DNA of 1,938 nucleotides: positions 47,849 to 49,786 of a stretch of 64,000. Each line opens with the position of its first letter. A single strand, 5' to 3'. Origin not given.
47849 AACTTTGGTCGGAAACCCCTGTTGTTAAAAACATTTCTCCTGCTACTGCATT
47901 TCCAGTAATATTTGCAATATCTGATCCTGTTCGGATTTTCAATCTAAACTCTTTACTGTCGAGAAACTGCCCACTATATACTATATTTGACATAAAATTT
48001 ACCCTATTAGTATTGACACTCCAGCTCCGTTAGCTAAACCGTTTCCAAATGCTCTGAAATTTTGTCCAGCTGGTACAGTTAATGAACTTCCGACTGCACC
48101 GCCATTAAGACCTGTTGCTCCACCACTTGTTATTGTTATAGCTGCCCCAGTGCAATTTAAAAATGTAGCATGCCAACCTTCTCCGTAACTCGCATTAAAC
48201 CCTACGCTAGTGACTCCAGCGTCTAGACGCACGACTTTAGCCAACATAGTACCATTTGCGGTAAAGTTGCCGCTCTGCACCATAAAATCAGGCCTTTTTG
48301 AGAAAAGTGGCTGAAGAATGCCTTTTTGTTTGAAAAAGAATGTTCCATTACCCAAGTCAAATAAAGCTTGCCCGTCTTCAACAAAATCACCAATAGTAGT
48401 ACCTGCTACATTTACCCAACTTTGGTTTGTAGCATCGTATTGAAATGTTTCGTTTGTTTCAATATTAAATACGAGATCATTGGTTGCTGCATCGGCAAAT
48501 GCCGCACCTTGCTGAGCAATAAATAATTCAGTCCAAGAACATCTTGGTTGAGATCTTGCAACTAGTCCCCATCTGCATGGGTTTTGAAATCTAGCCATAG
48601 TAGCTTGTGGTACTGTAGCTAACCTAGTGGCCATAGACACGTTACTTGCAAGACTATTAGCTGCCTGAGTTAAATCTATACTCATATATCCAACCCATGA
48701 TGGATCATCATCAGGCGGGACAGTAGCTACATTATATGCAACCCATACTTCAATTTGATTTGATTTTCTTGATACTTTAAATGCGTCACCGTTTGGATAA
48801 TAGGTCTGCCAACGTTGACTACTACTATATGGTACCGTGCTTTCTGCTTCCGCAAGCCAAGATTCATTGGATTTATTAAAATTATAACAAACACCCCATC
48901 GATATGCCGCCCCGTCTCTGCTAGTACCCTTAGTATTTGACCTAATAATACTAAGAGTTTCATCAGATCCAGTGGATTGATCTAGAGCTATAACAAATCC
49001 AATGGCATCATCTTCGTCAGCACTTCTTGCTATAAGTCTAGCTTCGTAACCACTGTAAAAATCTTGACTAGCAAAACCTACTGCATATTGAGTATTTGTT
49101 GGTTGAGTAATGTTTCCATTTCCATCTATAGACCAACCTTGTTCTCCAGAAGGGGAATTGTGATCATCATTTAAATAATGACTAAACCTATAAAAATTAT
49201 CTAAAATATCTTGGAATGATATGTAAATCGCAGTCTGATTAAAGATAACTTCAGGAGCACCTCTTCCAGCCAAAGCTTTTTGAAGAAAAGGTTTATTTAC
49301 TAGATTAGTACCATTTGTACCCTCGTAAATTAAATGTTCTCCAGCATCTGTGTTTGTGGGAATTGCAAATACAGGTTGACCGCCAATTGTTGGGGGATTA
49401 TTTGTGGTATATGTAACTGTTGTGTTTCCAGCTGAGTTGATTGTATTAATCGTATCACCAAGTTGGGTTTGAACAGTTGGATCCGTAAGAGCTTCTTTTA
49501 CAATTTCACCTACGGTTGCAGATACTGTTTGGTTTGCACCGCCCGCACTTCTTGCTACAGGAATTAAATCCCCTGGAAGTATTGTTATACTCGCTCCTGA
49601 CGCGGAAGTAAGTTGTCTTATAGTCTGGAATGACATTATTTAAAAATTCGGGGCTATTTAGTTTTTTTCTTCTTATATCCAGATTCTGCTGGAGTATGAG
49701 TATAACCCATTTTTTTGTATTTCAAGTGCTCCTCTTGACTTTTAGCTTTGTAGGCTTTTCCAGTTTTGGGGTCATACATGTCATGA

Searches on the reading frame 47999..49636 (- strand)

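Call 6: search_protein_families(library=phrogs, proteins=[window:47999-49636:-])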
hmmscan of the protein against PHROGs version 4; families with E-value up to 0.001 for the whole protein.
window:47999-49636:- (545 aa): 3 families
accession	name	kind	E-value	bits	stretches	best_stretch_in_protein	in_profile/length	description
phrog_21285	-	head and packaging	4.2e-20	71.3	1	138-412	854-1098/2143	virion structural protein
phrog_33406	-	tail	4.9e-11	42.6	1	138-299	327-492/651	tail fiber protein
phrog_36886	-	unknown function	7.7e-10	39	1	139-331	305-493/605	-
